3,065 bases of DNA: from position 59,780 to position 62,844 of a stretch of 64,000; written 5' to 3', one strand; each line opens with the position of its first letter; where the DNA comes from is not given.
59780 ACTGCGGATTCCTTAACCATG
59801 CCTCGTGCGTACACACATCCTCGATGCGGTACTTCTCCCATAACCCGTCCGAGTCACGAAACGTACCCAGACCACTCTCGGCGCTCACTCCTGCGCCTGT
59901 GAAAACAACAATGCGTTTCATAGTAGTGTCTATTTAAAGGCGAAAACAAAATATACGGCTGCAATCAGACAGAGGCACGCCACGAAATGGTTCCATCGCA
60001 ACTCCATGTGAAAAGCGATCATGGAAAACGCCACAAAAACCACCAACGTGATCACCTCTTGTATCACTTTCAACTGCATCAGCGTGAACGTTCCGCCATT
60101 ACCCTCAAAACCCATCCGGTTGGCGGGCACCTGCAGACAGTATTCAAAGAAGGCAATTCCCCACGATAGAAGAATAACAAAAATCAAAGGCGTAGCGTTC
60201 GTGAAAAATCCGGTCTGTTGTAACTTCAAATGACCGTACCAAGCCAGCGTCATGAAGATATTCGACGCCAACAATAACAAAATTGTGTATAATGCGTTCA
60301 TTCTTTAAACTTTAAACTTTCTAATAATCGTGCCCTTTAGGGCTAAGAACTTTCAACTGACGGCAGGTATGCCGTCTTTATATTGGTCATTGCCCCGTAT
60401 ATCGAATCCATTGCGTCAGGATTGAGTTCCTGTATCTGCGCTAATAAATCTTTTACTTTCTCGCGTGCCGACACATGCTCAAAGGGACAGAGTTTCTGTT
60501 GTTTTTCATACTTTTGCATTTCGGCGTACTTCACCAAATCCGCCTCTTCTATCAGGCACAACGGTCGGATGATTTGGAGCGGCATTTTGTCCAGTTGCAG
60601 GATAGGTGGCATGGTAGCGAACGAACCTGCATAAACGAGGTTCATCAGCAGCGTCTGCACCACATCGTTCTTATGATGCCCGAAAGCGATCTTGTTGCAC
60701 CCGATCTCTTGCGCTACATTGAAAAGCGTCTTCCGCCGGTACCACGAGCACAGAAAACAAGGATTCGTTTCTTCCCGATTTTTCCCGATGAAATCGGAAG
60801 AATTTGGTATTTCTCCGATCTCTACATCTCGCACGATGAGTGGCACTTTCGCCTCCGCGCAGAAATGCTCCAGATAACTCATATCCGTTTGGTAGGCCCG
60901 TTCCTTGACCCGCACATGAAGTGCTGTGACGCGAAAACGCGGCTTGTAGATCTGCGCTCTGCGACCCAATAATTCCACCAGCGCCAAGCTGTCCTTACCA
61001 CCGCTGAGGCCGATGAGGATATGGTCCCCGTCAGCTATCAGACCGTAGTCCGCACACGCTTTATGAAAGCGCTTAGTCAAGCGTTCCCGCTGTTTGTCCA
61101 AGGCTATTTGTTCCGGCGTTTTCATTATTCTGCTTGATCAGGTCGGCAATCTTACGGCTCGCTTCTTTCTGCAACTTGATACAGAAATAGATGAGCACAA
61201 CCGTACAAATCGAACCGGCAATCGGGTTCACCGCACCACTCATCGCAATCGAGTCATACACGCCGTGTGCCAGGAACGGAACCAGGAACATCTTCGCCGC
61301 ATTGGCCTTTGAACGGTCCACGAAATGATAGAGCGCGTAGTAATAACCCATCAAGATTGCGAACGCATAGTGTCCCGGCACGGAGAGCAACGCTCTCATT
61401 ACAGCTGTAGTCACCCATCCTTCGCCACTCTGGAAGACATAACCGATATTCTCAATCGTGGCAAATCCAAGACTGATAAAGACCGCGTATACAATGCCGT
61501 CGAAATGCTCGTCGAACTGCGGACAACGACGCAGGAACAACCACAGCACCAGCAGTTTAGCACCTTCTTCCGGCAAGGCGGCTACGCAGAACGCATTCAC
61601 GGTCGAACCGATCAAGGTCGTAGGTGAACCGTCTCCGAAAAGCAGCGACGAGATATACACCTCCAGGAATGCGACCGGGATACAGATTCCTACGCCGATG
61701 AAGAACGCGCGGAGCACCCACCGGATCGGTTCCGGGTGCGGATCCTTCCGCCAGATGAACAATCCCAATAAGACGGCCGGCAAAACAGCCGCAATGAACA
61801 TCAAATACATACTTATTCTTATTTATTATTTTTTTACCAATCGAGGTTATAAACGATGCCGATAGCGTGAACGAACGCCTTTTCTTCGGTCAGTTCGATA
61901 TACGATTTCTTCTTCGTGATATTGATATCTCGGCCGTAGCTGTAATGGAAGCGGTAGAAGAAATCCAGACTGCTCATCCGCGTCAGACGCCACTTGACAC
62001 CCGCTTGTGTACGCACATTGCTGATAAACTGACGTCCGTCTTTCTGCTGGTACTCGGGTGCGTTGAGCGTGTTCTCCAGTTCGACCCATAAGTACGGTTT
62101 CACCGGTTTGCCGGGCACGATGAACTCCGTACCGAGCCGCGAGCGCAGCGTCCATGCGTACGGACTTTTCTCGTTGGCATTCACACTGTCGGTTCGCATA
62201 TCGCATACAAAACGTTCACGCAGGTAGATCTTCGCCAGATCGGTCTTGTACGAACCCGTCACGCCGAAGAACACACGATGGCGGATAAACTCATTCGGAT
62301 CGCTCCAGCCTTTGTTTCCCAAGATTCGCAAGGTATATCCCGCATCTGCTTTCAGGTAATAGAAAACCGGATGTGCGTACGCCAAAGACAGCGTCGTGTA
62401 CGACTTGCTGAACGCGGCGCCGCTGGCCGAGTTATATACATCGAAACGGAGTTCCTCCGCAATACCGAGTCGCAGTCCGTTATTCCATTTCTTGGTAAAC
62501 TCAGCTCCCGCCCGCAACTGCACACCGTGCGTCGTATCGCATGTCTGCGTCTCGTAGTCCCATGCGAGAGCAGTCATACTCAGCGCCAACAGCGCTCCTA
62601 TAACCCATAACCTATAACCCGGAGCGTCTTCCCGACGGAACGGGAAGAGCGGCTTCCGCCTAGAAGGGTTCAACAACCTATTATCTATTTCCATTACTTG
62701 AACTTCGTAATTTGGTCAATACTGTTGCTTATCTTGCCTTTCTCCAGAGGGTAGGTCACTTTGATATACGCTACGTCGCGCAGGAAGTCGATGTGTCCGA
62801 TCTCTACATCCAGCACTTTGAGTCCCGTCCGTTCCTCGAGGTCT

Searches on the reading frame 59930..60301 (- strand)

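Call 10: search_protein_families(library=pfam, proteins=[window:59930-60301:-])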
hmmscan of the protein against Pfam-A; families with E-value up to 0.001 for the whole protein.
window:59930-60301:- (123 aa): 1 family
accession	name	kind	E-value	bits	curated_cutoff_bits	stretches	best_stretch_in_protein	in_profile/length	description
PF04342.18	DMT_6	-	6.5e-44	148.9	25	1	6-120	1-104/104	Putative member of DMT superfamily (DUF486)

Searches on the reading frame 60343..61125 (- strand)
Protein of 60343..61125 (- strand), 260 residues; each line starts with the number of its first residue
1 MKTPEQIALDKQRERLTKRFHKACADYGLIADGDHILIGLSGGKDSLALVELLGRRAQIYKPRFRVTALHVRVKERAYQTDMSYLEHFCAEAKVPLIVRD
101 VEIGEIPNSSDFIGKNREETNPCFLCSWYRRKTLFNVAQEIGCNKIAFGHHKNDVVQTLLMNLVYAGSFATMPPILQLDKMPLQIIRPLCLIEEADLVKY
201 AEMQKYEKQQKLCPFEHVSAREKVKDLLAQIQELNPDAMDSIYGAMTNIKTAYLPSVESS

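Call 10: search_protein_families(library=pfam, proteins=[window:60343-61125:-])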
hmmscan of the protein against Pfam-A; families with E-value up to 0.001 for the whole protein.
window:60343-61125:- (260 aa): 1 family
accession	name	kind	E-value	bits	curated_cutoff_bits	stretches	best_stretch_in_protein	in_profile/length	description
PF01171.26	ATP_bind_3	-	4e-17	63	27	1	35-206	1-161/182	PP-loop family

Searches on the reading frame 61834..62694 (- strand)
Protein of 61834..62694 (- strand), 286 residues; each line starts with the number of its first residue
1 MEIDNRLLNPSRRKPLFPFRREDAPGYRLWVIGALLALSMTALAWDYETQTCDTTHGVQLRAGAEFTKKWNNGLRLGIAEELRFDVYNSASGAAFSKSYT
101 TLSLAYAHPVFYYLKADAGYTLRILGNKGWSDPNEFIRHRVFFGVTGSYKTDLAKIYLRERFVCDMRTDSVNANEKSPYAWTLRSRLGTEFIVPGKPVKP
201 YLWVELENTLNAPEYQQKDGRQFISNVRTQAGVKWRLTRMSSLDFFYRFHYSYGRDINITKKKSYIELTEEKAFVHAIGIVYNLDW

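Call 10: search_protein_families(library=pfam, proteins=[window:61834-62694:-])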
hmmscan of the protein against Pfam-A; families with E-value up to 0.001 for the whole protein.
window:61834-62694:- (286 aa): 1 family
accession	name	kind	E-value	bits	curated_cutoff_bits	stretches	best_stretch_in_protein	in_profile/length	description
PF10677.15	DUF2490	-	7.6e-10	39.2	29.8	1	66-255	9-180/186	Protein of unknown function (DUF2490)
